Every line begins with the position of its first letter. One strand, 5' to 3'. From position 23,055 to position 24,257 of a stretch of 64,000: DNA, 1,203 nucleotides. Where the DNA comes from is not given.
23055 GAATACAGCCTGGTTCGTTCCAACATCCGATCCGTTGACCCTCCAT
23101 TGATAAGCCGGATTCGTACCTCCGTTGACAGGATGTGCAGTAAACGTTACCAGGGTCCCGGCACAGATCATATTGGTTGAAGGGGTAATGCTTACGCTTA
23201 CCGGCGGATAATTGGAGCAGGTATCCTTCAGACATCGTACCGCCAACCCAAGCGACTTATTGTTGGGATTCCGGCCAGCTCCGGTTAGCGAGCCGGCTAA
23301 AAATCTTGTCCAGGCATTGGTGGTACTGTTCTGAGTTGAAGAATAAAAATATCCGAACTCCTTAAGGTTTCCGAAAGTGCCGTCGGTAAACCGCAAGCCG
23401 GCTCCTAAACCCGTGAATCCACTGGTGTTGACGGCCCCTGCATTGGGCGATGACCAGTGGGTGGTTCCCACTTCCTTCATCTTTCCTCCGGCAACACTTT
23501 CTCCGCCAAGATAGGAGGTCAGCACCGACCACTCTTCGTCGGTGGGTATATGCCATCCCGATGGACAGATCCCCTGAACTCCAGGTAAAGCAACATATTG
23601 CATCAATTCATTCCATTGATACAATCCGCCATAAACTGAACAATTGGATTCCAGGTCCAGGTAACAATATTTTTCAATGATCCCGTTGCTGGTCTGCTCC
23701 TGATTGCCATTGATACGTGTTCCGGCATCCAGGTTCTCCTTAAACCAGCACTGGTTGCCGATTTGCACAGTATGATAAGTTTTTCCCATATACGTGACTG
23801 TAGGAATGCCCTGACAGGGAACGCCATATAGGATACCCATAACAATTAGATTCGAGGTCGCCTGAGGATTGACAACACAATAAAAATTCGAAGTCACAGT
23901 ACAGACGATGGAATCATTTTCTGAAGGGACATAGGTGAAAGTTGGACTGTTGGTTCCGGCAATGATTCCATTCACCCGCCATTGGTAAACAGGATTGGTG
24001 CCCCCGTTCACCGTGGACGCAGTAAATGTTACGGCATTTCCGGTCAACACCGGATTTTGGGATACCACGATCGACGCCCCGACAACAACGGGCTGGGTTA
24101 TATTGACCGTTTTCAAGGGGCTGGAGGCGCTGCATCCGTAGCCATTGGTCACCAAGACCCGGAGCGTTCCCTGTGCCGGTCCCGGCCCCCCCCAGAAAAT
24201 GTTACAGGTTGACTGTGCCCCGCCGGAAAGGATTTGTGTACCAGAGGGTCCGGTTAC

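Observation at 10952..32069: Two tandem giant T9SS cargo genes (3283 and 3729 aa) built from about 56 copies of one two-cysteine PKD-like module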

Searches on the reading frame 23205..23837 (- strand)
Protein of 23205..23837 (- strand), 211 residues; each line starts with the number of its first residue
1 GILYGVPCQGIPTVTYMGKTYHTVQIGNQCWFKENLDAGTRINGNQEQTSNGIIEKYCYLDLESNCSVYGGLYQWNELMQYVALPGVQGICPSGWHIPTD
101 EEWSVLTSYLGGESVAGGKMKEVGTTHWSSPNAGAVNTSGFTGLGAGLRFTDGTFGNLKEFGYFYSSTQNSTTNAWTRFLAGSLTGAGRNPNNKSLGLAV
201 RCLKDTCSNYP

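Call 29: search_solved_structures(query=window:23205-23837:-, max_evalue=1, show_alignments=1)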
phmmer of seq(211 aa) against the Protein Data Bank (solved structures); distinct sequences matched with E-value up to 1: 0.

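Call 43: find_homologous_proteins(query=window:23205-23837:-, max_evalue=1e-10)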
Query seq(211 aa) (211 aa): 2876 proteins with E <= 1e-10 among 3024 candidates; the best 120 are listed.
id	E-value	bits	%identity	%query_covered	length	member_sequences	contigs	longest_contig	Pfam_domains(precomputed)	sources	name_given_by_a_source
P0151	1.1e-89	318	51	91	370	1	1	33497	PF09603.16,PF26707.1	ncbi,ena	-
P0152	9.6e-80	286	49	89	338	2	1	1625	PF09603.16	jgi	jgi:uncharacterized protein (TIGR02145 family)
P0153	2.0e-76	275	63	91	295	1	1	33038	PF09603.16,PF26696.1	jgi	-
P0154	4.3e-76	274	62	95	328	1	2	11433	PF09603.16,PF26707.1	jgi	jgi:uncharacterized protein (TIGR02145 family)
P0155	6.9e-76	273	64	89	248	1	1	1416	PF09603.16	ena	-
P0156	1.2e-75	272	46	97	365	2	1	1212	PF09603.16,PF07603.18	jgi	jgi:uncharacterized protein (TIGR02145 family)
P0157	1.8e-74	268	61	91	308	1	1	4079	PF09603.16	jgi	jgi:uncharacterized protein (TIGR02145 family)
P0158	3.0e-74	268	57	97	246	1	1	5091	PF09603.16,PF26707.1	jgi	jgi:uncharacterized protein (TIGR02145 family)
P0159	4.0e-74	267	60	94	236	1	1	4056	PF09603.16,PF26707.1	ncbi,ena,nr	ncbi:MAG: hypothetical protein KAT68_16630 [Bacteroidales bacterium]|nr:hypothetical protein [Bacter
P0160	6.6e-74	267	47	94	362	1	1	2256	PF09603.16,PF26707.1,PF07603.18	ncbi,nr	ncbi:MAG: FISUMP domain-containing protein, partial [Ignavibacteriaceae bacterium]|nr:FISUMP domain-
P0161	1.0e-73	266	63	89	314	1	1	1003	PF09603.16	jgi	jgi:uncharacterized protein (TIGR02145 family)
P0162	8.7e-73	263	61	95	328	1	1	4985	PF09603.16,PF26707.1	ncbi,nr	ncbi:MAG: FISUMP domain-containing protein [Bacteroidales bacterium]|nr:FISUMP domain-containing pro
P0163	1.1e-72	263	61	91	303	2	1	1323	PF09603.16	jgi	jgi:uncharacterized protein (TIGR02145 family)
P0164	1.4e-72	262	61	95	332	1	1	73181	PF09603.16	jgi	jgi:uncharacterized protein (TIGR02145 family)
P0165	1.9e-72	262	63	91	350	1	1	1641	PF09603.16,PF26707.1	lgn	-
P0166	2.1e-72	262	59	95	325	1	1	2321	PF09603.16,PF26707.1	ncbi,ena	ncbi:MAG: FISUMP domain-containing protein [Bacteroidota bacterium]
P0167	2.4e-72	261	61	94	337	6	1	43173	PF09603.16,PF26707.1,PF07603.18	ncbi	-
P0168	4.4e-72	261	62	89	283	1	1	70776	PF09603.16,PF26707.1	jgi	jgi:uncharacterized protein (TIGR02145 family)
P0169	6.8e-72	260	61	89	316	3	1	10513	PF09603.16,PF26696.1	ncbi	-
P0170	7.9e-72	260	58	95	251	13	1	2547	PF09603.16,PF26707.1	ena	-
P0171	1.1e-71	259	62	89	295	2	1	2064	PF09603.16,PF26696.1,PF26707.1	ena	-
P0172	1.1e-71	259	60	95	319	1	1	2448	PF09603.16,PF26707.1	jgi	jgi:uncharacterized protein (TIGR02145 family)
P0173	1.5e-71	259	61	91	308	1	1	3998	PF09603.16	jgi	jgi:uncharacterized protein (TIGR02145 family)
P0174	1.7e-71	259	61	95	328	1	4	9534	PF09603.16,PF26707.1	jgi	-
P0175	1.7e-71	259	58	97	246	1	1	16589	PF09603.16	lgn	-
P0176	1.8e-71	259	60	95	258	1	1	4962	PF09603.16,PF26707.1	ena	-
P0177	2.2e-71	258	60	92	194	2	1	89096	PF09603.16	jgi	jgi:uncharacterized protein (TIGR02145 family)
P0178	2.3e-71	258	58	95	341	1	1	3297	PF09603.16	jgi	jgi:uncharacterized protein (TIGR02145 family)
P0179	2.9e-71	258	57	94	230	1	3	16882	PF09603.16,PF26707.1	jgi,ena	jgi:uncharacterized protein (TIGR02145 family)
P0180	4.8e-71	257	60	93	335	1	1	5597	PF09603.16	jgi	jgi:uncharacterized protein (TIGR02145 family)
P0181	5.6e-71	257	58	92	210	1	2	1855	PF09603.16,PF26707.1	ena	-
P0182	5.8e-71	257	60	91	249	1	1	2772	PF09603.16,PF26707.1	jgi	jgi:uncharacterized protein (TIGR02145 family)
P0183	6.3e-71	257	58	95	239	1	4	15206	PF09603.16,PF26707.1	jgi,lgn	-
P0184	7.6e-71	257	60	92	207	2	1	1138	PF09603.16,PF26707.1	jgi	jgi:uncharacterized protein (TIGR02145 family)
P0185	9.4e-71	256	59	93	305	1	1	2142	PF09603.16,PF26707.1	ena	-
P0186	1.1e-70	256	60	89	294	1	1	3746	PF09603.16,PF26696.1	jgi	jgi:uncharacterized protein (TIGR02145 family)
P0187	1.1e-70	256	56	94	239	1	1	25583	PF09603.16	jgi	-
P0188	2.5e-70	255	58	93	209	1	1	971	PF09603.16,PF26707.1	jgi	jgi:uncharacterized protein (TIGR02145 family)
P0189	3.3e-70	254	58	95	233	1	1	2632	PF09603.16,PF26707.1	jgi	jgi:uncharacterized protein (TIGR02145 family)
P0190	3.6e-70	254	56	95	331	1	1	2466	PF09603.16,PF26707.1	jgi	jgi:uncharacterized protein (TIGR02145 family)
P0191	4.0e-70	254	59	94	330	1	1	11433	PF09603.16,PF26707.1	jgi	jgi:uncharacterized protein (TIGR02145 family)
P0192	4.4e-70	254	59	95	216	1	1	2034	PF09603.16,PF26707.1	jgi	-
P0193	8.9e-70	253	60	91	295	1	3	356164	PF09603.16,PF26696.1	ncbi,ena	-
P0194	1.2e-69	253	57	95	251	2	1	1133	PF09603.16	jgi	jgi:uncharacterized protein (TIGR02145 family)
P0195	1.3e-69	252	57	95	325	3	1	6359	PF09603.16,PF26707.1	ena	-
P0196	1.7e-69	252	58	94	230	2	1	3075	PF09603.16,PF26707.1,PF07603.18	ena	-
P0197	1.8e-69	252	56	95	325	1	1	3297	PF09603.16,PF26707.1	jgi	jgi:uncharacterized protein (TIGR02145 family)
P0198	2.2e-69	252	58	95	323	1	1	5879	PF09603.16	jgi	-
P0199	3.1e-69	251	56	97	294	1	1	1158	PF09603.16,PF26696.1,PF26707.1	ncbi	-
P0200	3.7e-69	251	56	93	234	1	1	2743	PF09603.16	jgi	-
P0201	4.2e-69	251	55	97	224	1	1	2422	PF09603.16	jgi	jgi:uncharacterized protein (TIGR02145 family)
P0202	5.1e-69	251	57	95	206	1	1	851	PF09603.16,PF26707.1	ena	-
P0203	8.6e-69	250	59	93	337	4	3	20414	PF09603.16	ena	-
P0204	9.2e-69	250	55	95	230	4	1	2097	PF09603.16,PF26707.1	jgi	-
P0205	1.1e-68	250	57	97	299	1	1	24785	PF09603.16,PF26696.1,PF26707.1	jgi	jgi:uncharacterized protein (TIGR02145 family)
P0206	1.1e-68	249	55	96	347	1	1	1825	PF09603.16,PF26707.1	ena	-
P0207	1.2e-68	249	57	94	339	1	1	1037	PF09603.16,PF02369.23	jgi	jgi:uncharacterized protein (TIGR02145 family)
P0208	1.2e-68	249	59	92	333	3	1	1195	PF09603.16,PF26707.1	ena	-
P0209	2.7e-68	248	56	89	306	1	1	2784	PF09603.16,PF26696.1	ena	-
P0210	3.6e-68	248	58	89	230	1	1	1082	PF09603.16,PF26707.1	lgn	-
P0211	5.5e-68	247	59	89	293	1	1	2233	PF09603.16,PF26696.1,PF26707.1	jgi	jgi:uncharacterized protein (TIGR02145 family)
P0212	7.9e-68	247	49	95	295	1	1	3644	PF09603.16,PF26707.1,PF07603.18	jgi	-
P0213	9.6e-68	246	57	94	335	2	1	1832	PF09603.16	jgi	jgi:uncharacterized protein (TIGR02145 family)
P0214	9.6e-68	246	57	89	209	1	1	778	PF09603.16,PF26707.1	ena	-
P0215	9.8e-68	246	54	97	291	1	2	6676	PF09603.16,PF26696.1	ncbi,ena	ncbi:MAG: FISUMP domain-containing protein [Bacteroidota bacterium]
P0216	1.0e-67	246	56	94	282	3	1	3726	PF09603.16,PF26696.1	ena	-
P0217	1.0e-67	246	56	95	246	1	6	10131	PF09603.16,PF26707.1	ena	-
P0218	1.1e-67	246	59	89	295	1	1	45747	PF09603.16,PF26696.1,PF26707.1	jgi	jgi:uncharacterized protein (TIGR02145 family)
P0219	1.3e-67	246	60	89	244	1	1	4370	PF09603.16,PF26707.1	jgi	jgi:uncharacterized protein (TIGR02145 family)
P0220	1.6e-67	246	53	89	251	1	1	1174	PF09603.16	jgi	jgi:uncharacterized protein (TIGR02145 family)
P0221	2.0e-67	245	59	89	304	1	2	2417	PF09603.16,PF26696.1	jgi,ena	-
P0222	2.1e-67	245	55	95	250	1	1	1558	PF09603.16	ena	-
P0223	2.6e-67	245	61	89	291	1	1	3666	PF09603.16,PF26696.1,PF26707.1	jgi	jgi:uncharacterized protein (TIGR02145 family)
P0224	2.7e-67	245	56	97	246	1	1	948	PF09603.16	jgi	jgi:uncharacterized protein (TIGR02145 family)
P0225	3.1e-67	245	57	96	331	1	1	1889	PF09603.16,PF26707.1,PF07603.18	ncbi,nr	ncbi:MAG: hypothetical protein KAQ75_12590, partial [Bacteroidales bacterium]|nr:hypothetical protei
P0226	3.2e-67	245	56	95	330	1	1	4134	PF09603.16,PF26707.1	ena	-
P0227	3.2e-67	245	59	89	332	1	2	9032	PF09603.16,PF26707.1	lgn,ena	-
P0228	4.9e-67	244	57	94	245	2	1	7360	PF09603.16,PF26707.1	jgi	jgi:uncharacterized protein (TIGR02145 family)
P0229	6.4e-67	244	52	97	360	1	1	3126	PF09603.16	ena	-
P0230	6.4e-67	244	56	95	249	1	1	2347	PF09603.16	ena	-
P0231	7.4e-67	243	56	97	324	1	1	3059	PF09603.16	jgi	jgi:uncharacterized protein (TIGR02145 family)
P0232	7.8e-67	243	58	91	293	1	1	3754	PF09603.16,PF26696.1,PF26707.1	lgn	-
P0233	1.1e-66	243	58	89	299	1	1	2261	PF09603.16,PF26696.1,PF26707.1,PF07603.18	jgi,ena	-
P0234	1.1e-66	243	57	91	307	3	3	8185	PF09603.16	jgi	jgi:uncharacterized protein (TIGR02145 family)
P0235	1.2e-66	243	56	89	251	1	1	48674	PF09603.16,PF26707.1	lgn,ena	-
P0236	1.7e-66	242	54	97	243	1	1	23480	PF09603.16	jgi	jgi:uncharacterized protein (TIGR02145 family)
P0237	1.8e-66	242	59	89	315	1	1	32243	PF09603.16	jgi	-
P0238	1.8e-66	242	58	89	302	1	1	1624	PF09603.16,PF26696.1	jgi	jgi:uncharacterized protein (TIGR02145 family)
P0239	2.0e-66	242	56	95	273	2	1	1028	PF09603.16,PF26696.1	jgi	-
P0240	2.3e-66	242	59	89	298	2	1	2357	PF09603.16,PF26696.1,PF26707.1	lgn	-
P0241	2.3e-66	242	56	94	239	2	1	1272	PF09603.16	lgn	-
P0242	2.3e-66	242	55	97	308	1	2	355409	PF09603.16,PF00404.25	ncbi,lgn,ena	-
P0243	3.7e-66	241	59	93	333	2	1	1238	PF09603.16,PF26707.1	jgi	jgi:uncharacterized protein (TIGR02145 family)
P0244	3.8e-66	241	57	94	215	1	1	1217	PF09603.16,PF26707.1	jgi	-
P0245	4.7e-66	241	56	94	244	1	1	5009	PF09603.16,PF26707.1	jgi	jgi:uncharacterized protein (TIGR02145 family)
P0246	5.2e-66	241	57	94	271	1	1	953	PF09603.16,PF26707.1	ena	-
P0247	5.5e-66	241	55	95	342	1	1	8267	PF09603.16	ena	-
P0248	5.6e-66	241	56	97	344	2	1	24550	PF09603.16,PF26707.1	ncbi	-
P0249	6.4e-66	240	56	91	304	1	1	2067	PF09603.16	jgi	jgi:uncharacterized protein (TIGR02145 family)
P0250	6.6e-66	240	64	79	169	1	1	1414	PF09603.16,PF26707.1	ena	-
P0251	8.8e-66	240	55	97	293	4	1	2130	PF09603.16,PF26696.1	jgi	-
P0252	1.0e-65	240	58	91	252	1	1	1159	PF09603.16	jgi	jgi:uncharacterized protein (TIGR02145 family)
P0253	1.2e-65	239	59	89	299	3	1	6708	PF09603.16,PF26696.1,PF26707.1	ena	-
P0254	1.3e-65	239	56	89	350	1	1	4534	PF09603.16,PF26696.1,PF07603.18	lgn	-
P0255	1.5e-65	239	59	89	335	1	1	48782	PF09603.16,PF18962.8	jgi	-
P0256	1.9e-65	239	58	89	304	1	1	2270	PF09603.16,PF26696.1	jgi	jgi:uncharacterized protein (TIGR02145 family)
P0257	2.0e-65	239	56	94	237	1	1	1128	PF09603.16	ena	-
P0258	2.0e-65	239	54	95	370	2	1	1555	PF09603.16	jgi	jgi:uncharacterized protein (TIGR02145 family)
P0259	2.1e-65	239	57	89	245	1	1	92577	PF09603.16,PF26707.1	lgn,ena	-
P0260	2.4e-65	239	57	89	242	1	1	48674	PF09603.16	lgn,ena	-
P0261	2.8e-65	238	57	89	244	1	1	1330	PF09603.16,PF26707.1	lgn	-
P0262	3.0e-65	238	60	89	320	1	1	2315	PF19190.7,PF09603.16,PF13004.14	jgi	-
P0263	3.1e-65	238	57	93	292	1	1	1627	PF09603.16,PF26696.1,PF26707.1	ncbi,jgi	jgi:uncharacterized protein (TIGR02145 family)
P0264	3.4e-65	238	59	89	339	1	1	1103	PF09603.16,PF26707.1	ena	-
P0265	3.7e-65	238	58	89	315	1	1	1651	PF09603.16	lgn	-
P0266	3.9e-65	238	56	89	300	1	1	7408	PF09603.16,PF26696.1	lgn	-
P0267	4.4e-65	238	57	93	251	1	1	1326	PF09603.16,PF26707.1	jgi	jgi:uncharacterized protein (TIGR02145 family)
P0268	4.7e-65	238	55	93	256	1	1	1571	PF09603.16,PF26696.1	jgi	-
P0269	4.8e-65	238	58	96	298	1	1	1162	PF09603.16,PF26696.1,PF07603.18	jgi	jgi:uncharacterized protein (TIGR02145 family)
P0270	5.2e-65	237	58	89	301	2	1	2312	PF09603.16,PF26696.1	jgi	-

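Call 52: predict_structure(alignment_id=A2)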
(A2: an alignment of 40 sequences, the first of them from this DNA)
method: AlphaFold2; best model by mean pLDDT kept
length: 211 residues; sequences in the alignment: 40
mean_pLDDT: 94.5   pTM: 0.90
mean pLDDT of the five models: 94.5, 94.0, 92.9, 91.9, 90.1
residues with pLDDT >= 90: 198; 70-90: 4; 50-70: 3; < 50: 6
segments of 3 or more residues with pLDDT < 50: 208-211
pLDDT, mean of each block of 10 residues (from residue 1): 74 97 96 97 97 97 97 98 95 98 97 98 96 95 95 98 97 98 98 98 74 46
secondary structure, 60 per line:
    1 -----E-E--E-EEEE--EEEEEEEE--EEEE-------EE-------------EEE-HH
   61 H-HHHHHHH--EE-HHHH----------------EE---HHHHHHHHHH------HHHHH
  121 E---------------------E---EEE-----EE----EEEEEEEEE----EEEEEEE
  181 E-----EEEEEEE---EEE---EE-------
elements in order: E13-16 E19-26 E29-32 E55-57 H63-69 H75-78 H100-109 H116-120 E147-149 E161-169 E174-181 E187-193 E197-199

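Call 55: fold_search(model_id=the predicted structure, library=pdb)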
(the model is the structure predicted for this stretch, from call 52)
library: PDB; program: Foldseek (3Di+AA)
matches with E <= 10: 160; with E <= 0.001: 0
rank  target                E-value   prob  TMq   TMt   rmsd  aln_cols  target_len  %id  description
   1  8oks_B                3.1e-01  0.12  0.18  0.33  14.4       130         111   12  Crystal structure of Bdellovibrio bacteriovorus Bd2740 C-terminal domain (released 2023-10-25)
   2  8oks_A                4.0e-01  0.63  0.17  0.32   2.3        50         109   10  Crystal structure of Bdellovibrio bacteriovorus Bd2740 C-terminal domain (released 2023-10-25)
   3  4eps                  6.6e-01  0.13  0.31  0.14  13.7       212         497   12  Crystal structure of a fimbrial protein (BACOVA_04982) from Bacteroides ovatus ATCC 8483 at 1.85 A resolution (released 2012-06-13)
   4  1iod_B                7.5e-01  0.16  0.28  0.43   6.6       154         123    6  CRYSTAL STRUCTURE OF THE COMPLEX BETWEEN THE COAGULATION FACTOR X BINDING PROTEIN FROM SNAKE VENOM AND THE GLA DOMAIN  (released 2001-06-27)
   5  6m1s_B                8.4e-01  0.04  0.14  0.15  11.1       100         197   13  The DNA Gyrase B ATP binding domain of PSEUDOMONAS AERUGINOSA in complex with compound 12o (released 2020-09-02)
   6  7qaj_B                9.0e-01  0.08  0.24  0.36  15.1       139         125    9  ZK002 with Anti-angiogenic and Anti-inflamamtory Properties (released 2023-06-14)
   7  1umr_C                9.5e-01  0.04  0.19  0.28  15.0       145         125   12  Crystal structure of the platelet activator convulxin, a disulfide linked a4b4 cyclic tetramer from the venom of Crota (released 2003-11-21)
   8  7ptf_A                1.0e+00  0.03  0.15  0.15  12.7       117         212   11  Pseudomonas aeruginosa DNA gyrase B 24kDa ATPase subdomain complexed with novobiocin (released 2022-10-05)
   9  7qaj_F                1.6e+00  0.06  0.22  0.34  12.5       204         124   10  ZK002 with Anti-angiogenic and Anti-inflamamtory Properties (released 2023-06-14)
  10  1ukm_B                2.0e+00  0.07  0.23  0.37  13.2       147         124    9  Crystal structure of EMS16, an Antagonist of collagen receptor integrin alpha2beta1 (GPIa/IIa) (released 2003-11-04)
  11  1c3a_B                2.1e+00  0.08  0.28  0.42   8.3       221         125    7  CRYSTAL STRUCTURE OF FLAVOCETIN-A FROM THE HABU SNAKE VENOM, A NOVEL CYCLIC TETRAMER OF C-TYPE LECTIN-LIKE HETERODIMER (released 2000-03-06)
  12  3gpr_B                2.3e+00  0.12  0.16  0.26   6.5        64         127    8  Crystal structure of rhodocetin (released 2009-12-15)
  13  1v4l_B                2.3e+00  0.08  0.30  0.44   7.7       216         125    7  Crystal structure of a platelet agglutination factor isolated from the venom of Taiwan habu (Trimeresurus mucrosquamat (released 2003-12-02)
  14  7qaj_H                2.3e+00  0.05  0.23  0.35  13.1       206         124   10  ZK002 with Anti-angiogenic and Anti-inflamamtory Properties (released 2023-06-14)
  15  7ptf_C                2.3e+00  0.03  0.11  0.12   7.5        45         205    7  Pseudomonas aeruginosa DNA gyrase B 24kDa ATPase subdomain complexed with novobiocin (released 2022-10-05)
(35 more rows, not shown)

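Call 58: fold_search(model_id=the predicted structure, library=viral)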
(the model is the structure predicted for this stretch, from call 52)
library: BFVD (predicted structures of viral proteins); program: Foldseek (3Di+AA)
matches with E <= 10: 199; with E <= 0.001: 3
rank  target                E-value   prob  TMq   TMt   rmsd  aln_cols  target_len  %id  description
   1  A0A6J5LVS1            1.8e-18  1.00  0.70  0.18   7.4       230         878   30  Fibrobacter succinogenes major paralogous domain [uncultured Caudovirales phage]
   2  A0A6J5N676            5.0e-10  1.00  0.57  0.33   3.5       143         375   29  Fibrobacter succinogenes major paralogous domain [uncultured Caudovirales phage]
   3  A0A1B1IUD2            6.0e-07  1.00  0.58  0.12   2.0       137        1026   26  (no name in the UniProt tables at hand)
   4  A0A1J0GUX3            3.9e-03  0.94  0.31  0.31  11.7       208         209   13  (no name in the UniProt tables at hand)
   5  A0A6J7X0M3            1.1e-02  0.72  0.28  0.12  13.0       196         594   15  Peptidase S74 domain-containing protein [uncultured Caudovirales phage]
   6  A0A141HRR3            5.2e-02  0.13  0.27  0.06  15.7       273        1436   14  (no name in the UniProt tables at hand)
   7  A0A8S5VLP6            5.5e-02  0.89  0.35  0.55   7.6       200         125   11  (no name in the UniProt tables at hand)
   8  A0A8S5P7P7            5.5e-02  0.57  0.31  0.17  11.9       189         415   16  Uncharacterized protein [Podoviridae sp. ctU7u6]
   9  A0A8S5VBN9            6.7e-02  0.15  0.27  0.19  14.2       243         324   11  DUF6273 domain-containing protein [Myoviridae sp. ctbEa13]
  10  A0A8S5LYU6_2          9.1e-02  0.44  0.25  0.07   8.8       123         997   15  DUF1566 domain-containing protein [Siphoviridae sp. ctkcl3]
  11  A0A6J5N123            1.1e-01  0.44  0.30  0.34  12.2       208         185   12  DUF1566 domain-containing protein [uncultured Caudovirales phage]
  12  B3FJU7                2.3e-01  0.82  0.16  0.12   2.3        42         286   21  Virion structural protein [Pseudomonas phage 201phi2-1]
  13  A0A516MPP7            2.4e-01  0.44  0.39  0.22   6.0       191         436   12  (no name in the UniProt tables at hand)
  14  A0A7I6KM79            7.9e-01  0.06  0.23  0.18  14.3       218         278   10  (no name in the UniProt tables at hand)
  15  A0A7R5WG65            8.4e-01  0.14  0.11  0.17   2.5        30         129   20  Putative Bro-N domain-containing protein 16 [Diachasmimorpha longicaudata entomopoxvirus]
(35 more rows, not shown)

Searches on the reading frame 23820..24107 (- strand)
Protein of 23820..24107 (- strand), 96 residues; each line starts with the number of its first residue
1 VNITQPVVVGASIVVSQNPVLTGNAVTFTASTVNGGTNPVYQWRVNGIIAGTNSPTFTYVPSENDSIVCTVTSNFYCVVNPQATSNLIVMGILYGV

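Call 31: search_protein_families(library=pfam, proteins=[window:23820-24107:-], max_evalue=1)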
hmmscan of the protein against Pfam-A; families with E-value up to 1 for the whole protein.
seq(96 aa): 3 families
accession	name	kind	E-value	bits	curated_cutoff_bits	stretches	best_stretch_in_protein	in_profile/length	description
PF16820.11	PKD_3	-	0.0025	18.1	26.3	1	20-71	15-64/68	PKD-like domain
PF13927.12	Ig_3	-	0.0058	17.5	30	1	12-54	3-48/78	Immunoglobulin domain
PF00801.26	PKD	-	0.0061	17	23.5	1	10-63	1-55/80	PKD domain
